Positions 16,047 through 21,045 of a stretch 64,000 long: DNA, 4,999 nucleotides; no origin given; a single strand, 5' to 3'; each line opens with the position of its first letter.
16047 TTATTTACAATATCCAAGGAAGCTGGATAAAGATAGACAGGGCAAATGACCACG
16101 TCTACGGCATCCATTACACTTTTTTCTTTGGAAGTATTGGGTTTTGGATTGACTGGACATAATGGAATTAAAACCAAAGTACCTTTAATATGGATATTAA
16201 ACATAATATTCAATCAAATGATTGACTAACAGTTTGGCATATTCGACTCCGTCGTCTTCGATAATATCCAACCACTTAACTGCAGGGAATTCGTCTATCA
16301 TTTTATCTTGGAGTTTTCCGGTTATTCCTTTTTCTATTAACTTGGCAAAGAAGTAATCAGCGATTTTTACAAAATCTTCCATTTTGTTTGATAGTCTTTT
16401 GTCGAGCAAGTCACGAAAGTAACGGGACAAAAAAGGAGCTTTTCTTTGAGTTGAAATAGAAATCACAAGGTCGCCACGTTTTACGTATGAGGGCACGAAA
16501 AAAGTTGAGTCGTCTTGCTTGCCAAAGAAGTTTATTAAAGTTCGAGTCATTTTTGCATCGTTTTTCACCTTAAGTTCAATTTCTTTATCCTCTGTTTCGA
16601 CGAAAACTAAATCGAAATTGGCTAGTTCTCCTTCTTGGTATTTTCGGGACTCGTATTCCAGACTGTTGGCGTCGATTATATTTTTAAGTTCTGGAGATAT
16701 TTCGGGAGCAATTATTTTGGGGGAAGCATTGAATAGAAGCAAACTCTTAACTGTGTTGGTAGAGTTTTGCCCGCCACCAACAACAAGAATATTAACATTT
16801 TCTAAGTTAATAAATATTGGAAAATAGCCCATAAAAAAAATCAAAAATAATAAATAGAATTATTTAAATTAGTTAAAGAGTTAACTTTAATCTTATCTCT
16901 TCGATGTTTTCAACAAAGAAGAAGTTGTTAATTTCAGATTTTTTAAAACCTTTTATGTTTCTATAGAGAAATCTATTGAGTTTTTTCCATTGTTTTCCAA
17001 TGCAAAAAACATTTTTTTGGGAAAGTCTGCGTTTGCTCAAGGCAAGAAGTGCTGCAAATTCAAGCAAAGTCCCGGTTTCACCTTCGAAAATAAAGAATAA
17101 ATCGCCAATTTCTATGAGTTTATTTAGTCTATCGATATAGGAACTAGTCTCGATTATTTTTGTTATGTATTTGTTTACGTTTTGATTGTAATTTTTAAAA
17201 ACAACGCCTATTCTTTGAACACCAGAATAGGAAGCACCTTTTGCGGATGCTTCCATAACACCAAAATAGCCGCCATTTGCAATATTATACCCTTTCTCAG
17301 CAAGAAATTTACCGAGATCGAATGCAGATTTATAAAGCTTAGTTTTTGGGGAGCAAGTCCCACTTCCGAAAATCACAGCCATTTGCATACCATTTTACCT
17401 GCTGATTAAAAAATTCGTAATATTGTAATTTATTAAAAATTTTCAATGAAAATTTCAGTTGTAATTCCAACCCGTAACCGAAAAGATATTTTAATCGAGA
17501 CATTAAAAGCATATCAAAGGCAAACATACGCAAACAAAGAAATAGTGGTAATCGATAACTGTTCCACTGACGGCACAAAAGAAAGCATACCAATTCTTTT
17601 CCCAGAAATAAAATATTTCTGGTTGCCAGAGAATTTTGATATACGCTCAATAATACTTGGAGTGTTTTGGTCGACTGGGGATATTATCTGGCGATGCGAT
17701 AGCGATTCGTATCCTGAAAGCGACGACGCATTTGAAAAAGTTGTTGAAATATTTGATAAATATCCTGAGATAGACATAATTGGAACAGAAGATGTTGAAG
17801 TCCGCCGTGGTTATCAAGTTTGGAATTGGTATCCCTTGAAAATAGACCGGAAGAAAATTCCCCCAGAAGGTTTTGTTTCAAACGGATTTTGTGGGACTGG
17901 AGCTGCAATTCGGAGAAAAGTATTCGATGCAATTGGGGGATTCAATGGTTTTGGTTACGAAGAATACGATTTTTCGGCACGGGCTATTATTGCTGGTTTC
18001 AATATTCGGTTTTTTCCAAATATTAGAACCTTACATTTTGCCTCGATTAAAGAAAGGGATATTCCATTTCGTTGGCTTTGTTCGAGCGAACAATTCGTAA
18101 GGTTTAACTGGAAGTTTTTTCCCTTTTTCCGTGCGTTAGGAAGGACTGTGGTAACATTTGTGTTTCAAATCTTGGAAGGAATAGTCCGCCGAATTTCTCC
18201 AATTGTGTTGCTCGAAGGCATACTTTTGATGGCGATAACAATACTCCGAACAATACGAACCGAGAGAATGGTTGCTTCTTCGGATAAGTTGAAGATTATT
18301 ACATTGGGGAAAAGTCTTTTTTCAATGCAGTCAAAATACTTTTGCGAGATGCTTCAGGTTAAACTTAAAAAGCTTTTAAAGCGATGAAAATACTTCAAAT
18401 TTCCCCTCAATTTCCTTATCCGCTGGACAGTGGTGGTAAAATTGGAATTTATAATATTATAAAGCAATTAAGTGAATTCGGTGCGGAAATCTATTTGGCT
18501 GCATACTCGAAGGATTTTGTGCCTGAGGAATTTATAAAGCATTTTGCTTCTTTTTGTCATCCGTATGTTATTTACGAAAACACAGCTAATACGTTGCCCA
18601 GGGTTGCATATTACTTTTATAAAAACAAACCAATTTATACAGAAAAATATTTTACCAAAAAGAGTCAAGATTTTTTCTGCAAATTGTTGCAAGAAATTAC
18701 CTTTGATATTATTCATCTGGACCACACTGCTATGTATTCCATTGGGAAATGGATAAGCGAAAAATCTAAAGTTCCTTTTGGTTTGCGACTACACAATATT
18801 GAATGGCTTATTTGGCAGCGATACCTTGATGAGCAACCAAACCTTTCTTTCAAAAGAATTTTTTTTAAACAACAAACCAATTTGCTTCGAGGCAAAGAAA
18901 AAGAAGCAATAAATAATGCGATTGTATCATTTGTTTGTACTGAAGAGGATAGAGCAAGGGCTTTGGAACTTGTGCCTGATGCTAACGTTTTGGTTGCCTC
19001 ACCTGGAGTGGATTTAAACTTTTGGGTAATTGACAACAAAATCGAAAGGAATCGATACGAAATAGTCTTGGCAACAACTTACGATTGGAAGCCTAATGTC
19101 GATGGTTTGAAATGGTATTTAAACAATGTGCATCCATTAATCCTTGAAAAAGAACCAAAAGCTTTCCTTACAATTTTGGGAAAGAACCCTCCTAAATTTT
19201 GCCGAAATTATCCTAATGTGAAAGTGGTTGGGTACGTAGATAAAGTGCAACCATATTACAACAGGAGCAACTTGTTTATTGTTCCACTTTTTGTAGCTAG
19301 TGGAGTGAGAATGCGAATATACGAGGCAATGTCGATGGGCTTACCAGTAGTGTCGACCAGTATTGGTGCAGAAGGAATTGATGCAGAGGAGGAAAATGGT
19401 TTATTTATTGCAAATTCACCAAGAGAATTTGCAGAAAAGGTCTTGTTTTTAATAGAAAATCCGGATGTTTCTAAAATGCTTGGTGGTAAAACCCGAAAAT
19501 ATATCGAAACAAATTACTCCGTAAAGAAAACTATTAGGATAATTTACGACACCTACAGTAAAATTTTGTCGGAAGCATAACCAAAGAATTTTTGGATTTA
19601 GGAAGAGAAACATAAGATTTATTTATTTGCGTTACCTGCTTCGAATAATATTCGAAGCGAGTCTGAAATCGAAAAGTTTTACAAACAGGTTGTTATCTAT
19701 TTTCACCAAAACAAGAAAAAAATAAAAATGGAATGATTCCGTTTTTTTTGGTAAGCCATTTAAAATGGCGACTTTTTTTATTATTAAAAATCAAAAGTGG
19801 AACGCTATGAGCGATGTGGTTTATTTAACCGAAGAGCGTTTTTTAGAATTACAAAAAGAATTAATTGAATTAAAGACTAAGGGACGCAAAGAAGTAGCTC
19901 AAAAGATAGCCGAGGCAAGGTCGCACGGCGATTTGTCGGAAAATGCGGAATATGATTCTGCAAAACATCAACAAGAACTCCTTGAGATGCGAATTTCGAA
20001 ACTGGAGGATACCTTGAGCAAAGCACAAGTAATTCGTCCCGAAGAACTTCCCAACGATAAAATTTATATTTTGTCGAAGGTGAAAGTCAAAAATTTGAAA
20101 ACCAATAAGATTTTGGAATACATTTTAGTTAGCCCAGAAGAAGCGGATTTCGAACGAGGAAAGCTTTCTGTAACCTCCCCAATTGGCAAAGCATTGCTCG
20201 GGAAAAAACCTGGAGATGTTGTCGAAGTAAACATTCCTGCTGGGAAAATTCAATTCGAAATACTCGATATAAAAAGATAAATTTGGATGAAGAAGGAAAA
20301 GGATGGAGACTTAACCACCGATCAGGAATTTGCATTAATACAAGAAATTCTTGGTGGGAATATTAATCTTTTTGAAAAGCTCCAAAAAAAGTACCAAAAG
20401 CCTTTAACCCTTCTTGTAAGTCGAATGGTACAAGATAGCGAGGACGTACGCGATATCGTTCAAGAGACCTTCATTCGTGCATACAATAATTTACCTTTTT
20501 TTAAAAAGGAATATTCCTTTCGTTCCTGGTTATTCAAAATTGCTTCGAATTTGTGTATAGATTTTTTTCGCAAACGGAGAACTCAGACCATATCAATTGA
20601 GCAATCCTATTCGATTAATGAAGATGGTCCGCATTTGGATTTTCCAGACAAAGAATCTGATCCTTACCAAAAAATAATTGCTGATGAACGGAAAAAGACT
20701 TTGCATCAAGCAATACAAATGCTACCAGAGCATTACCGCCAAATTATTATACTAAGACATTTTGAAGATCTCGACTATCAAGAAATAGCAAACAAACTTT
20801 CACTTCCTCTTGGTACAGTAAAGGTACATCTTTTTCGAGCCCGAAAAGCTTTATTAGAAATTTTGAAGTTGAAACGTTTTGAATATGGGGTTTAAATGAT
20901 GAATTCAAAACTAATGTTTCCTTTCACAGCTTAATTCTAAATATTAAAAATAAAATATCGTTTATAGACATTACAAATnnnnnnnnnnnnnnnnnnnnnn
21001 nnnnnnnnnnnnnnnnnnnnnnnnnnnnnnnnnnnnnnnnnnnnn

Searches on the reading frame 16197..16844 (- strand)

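Call 96: search_protein_families(library=pfam, proteins=[window:16197-16844:-], max_evalue=0.000001)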
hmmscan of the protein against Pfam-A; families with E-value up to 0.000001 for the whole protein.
window:16197-16844:- (215 aa): 1 family
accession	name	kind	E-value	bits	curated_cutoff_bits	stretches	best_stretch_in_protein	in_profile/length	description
PF13241.12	NAD_binding_7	-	3.6e-18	66.5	22.1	1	10-119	1-104/104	Putative NAD(P)-binding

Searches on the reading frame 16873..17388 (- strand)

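Call 96: search_protein_families(library=pfam, proteins=[window:16873-17388:-], max_evalue=0.000001)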
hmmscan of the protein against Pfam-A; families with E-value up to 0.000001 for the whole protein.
window:16873-17388:- (171 aa): 2 families
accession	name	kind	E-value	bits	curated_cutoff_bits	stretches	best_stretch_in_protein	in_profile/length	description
PF18306.6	LDcluster4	-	1.2e-17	64.4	26.3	1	6-119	6-118/151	SLOG cluster4 family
PF03641.19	Lysine_decarbox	-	6e-09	36.6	27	1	45-165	1-127/131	Possible lysine decarboxylase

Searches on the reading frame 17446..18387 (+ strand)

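Call 96: search_protein_families(library=pfam, proteins=[window:17446-18387:+], max_evalue=0.000001)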
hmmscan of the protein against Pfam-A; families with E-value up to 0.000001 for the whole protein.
window:17446-18387:+ (313 aa): 2 families
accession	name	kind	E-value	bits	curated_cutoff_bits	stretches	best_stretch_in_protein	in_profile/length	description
PF00535.33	Glycos_transf_2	-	9.9e-26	91.1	23.3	1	4-163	1-167/168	Glycosyl transferase family 2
PF13641.12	Glyco_tranf_2_3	-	2.1e-12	48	27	1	3-197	3-211/230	Glycosyltransferase like family 2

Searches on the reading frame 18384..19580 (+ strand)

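Call 96: search_protein_families(library=pfam, proteins=[window:18384-19580:+], max_evalue=0.000001)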
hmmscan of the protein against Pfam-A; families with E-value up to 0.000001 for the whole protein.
window:18384-19580:+ (398 aa): 2 families
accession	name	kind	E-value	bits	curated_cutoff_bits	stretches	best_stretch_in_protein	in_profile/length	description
PF13692.12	Glyco_trans_1_4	-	1.3e-25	90.7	27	1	235-359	11-142/142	Glycosyl transferases group 1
PF00534.26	Glycos_transf_1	-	3.6e-11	43.3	26.4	1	253-372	40-171/172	Glycosyl transferases group 1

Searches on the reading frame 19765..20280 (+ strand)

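Call 96: search_protein_families(library=pfam, proteins=[window:19765-20280:+], max_evalue=0.000001)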
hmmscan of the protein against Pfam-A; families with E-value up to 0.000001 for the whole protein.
window:19765-20280:+ (171 aa): 2 families
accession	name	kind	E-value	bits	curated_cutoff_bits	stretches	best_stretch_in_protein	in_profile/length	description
PF03449.20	GreA_GreB_N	-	1.2e-26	93.1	24.5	1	19-89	1-71/71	Transcription elongation factor, N-terminal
PF01272.25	GreA_GreB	-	4.9e-26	90.9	26.9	1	96-170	2-76/77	Transcription elongation factor, GreA/GreB, C-term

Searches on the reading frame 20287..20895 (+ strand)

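Call 96: search_protein_families(library=pfam, proteins=[window:20287-20895:+], max_evalue=0.000001)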
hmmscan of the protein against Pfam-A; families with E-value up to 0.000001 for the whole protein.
window:20287-20895:+ (202 aa): 3 families
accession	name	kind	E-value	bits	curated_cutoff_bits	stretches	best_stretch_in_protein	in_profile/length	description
PF08281.18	Sigma70_r4_2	-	4.1e-19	68.4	25.7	1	139-189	4-54/54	Sigma-70, region 4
PF04542.20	Sigma70_r2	-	2.3e-16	59.8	24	1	34-98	3-69/71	Sigma-70 region 2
PF04545.22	Sigma70_r4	-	1.1e-10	41.3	24.1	1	142-189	1-48/50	Sigma-70, region 4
